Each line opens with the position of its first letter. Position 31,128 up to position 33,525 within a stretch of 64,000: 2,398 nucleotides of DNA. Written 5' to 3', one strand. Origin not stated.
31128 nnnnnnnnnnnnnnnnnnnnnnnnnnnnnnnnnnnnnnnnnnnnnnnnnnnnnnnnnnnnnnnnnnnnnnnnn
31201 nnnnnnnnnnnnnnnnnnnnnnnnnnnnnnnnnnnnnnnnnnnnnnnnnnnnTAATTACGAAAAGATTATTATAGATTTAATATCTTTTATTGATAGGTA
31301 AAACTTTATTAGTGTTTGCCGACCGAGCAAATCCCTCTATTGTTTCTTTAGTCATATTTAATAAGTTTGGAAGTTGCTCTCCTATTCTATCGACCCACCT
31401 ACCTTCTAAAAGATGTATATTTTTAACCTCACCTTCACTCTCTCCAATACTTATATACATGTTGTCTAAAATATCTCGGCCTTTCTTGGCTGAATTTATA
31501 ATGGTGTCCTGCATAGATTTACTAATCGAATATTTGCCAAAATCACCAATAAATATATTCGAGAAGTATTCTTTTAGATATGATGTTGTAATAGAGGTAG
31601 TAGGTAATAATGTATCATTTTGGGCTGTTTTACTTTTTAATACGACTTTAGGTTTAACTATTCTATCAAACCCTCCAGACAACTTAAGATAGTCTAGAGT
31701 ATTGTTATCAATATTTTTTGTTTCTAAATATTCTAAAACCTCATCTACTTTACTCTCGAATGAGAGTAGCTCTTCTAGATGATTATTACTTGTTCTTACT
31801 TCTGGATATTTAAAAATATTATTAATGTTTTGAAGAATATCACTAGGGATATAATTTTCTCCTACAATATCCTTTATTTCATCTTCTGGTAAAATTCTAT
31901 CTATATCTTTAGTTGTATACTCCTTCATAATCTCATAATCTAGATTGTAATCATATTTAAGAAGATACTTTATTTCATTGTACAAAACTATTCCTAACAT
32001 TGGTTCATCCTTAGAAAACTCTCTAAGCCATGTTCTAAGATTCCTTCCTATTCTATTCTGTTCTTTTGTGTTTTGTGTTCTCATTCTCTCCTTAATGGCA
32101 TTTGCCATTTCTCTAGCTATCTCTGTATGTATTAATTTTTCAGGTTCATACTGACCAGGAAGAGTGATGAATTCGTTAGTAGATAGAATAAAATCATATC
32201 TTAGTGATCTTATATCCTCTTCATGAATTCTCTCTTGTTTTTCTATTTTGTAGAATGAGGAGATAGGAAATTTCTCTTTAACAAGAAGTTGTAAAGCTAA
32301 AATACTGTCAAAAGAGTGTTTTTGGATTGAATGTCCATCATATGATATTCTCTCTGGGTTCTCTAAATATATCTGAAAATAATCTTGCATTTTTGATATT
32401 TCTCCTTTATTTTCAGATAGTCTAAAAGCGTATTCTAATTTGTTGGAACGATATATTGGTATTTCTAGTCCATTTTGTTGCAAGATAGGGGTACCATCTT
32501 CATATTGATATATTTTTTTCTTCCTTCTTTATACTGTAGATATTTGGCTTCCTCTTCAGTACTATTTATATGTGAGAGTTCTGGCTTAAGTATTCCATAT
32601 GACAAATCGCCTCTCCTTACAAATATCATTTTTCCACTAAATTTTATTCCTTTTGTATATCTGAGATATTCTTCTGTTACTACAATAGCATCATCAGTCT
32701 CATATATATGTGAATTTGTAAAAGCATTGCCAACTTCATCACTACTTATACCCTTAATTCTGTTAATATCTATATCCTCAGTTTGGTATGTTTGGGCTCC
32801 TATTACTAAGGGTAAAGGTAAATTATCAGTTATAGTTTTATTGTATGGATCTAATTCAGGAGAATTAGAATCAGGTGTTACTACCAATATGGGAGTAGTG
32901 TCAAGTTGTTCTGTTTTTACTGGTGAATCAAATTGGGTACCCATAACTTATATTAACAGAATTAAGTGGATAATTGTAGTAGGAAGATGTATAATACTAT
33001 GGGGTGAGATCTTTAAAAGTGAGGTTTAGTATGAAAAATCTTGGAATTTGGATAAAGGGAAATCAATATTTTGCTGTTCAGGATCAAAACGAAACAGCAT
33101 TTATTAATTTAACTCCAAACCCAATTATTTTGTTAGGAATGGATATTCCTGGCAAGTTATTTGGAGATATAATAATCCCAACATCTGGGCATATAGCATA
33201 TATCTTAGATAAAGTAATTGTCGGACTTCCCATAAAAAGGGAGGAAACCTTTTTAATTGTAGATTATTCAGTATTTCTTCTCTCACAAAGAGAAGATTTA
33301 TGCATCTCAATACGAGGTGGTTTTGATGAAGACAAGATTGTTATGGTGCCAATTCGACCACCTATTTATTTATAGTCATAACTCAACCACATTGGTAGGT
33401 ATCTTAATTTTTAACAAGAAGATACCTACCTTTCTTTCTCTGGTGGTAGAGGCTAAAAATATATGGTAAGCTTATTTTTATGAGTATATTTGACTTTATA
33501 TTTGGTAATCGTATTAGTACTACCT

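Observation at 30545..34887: tRNA-His-adjacent cluster of uncharacterised genes including a JAB/MPN-like motif protein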

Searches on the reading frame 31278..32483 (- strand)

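Call 4: search_protein_families(library=pfam, proteins=[window:31278-32483:-], max_evalue=1)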
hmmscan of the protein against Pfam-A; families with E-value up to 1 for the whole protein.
window:31278-32483:- (401 aa): 2 families
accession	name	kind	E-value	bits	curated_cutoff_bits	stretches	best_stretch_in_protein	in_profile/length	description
PF01893.21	UPF0058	-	0.038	14.7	25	0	235-292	2-54/87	Uncharacterised protein family UPF0058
PF18016.8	SAM_3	-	0.041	14.3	22.6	1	240-270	6-36/65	SAM domain (Sterile alpha motif)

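Call 5: search_protein_families(library=padloc, proteins=[window:31278-32483:-], max_evalue=1)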
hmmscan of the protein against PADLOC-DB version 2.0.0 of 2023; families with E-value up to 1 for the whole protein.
window:31278-32483:- (401 aa): 0 families

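Call 6: search_protein_families(library=phrogs, proteins=[window:31278-32483:-], max_evalue=1)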
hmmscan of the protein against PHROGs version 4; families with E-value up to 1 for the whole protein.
window:31278-32483:- (401 aa): 3 families
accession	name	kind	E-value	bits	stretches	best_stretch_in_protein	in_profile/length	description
phrog_14230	-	unknown function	0.0077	17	1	217-264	24-70/206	-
phrog_8600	-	unknown function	0.22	12.8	0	287-311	24-48/68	-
phrog_13002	-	unknown function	0.93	10.8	0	109-141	10-42/107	-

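Call 7: search_protein_families(library=ncbifam, proteins=[window:31278-32483:-], max_evalue=1)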
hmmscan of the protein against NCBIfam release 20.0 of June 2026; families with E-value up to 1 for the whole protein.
window:31278-32483:- (401 aa): 0 families

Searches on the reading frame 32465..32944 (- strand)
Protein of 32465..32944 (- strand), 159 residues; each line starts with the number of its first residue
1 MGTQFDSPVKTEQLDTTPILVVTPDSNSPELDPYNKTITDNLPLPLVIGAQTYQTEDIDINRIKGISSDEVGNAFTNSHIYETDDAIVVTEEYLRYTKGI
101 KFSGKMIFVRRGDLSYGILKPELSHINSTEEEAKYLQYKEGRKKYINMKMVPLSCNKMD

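Call 4: search_protein_families(library=pfam, proteins=[window:32465-32944:-], max_evalue=1)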
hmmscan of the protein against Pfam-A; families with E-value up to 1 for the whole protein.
window:32465-32944:- (159 aa): 0 families

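Call 5: search_protein_families(library=padloc, proteins=[window:32465-32944:-], max_evalue=1)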
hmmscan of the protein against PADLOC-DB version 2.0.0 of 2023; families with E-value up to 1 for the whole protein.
window:32465-32944:- (159 aa): 0 families

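Call 6: search_protein_families(library=phrogs, proteins=[window:32465-32944:-], max_evalue=1)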
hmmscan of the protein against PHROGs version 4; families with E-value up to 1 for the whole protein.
window:32465-32944:- (159 aa): 1 family
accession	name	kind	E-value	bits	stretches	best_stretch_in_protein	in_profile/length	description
phrog_37067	-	unknown function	0.12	13.5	1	62-100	20-57/136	-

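Call 7: search_protein_families(library=ncbifam, proteins=[window:32465-32944:-], max_evalue=1)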
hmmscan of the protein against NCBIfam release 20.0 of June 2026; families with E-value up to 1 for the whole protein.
window:32465-32944:- (159 aa): 0 families

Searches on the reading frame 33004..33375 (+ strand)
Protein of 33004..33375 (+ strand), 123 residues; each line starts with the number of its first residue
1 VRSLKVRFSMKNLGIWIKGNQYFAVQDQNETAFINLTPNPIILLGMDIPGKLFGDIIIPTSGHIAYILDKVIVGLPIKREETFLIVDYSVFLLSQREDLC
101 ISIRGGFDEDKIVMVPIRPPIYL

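Call 4: search_protein_families(library=pfam, proteins=[window:33004-33375:+], max_evalue=1)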
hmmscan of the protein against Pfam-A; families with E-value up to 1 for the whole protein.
window:33004-33375:+ (123 aa): 0 families

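Call 5: search_protein_families(library=padloc, proteins=[window:33004-33375:+], max_evalue=1)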
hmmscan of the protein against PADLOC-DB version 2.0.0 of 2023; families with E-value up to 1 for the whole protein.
window:33004-33375:+ (123 aa): 0 families

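Call 6: search_protein_families(library=phrogs, proteins=[window:33004-33375:+], max_evalue=1)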
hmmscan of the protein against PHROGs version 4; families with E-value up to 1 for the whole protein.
window:33004-33375:+ (123 aa): 2 families
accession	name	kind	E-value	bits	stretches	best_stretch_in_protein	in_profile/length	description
phrog_18152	-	unknown function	0.27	12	1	20-74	46-101/134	-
phrog_28282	-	unknown function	0.3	12.3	1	73-99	61-86/105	-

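Call 7: search_protein_families(library=ncbifam, proteins=[window:33004-33375:+], max_evalue=1)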
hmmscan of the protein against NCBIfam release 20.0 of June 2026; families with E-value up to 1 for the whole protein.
window:33004-33375:+ (123 aa): 0 families
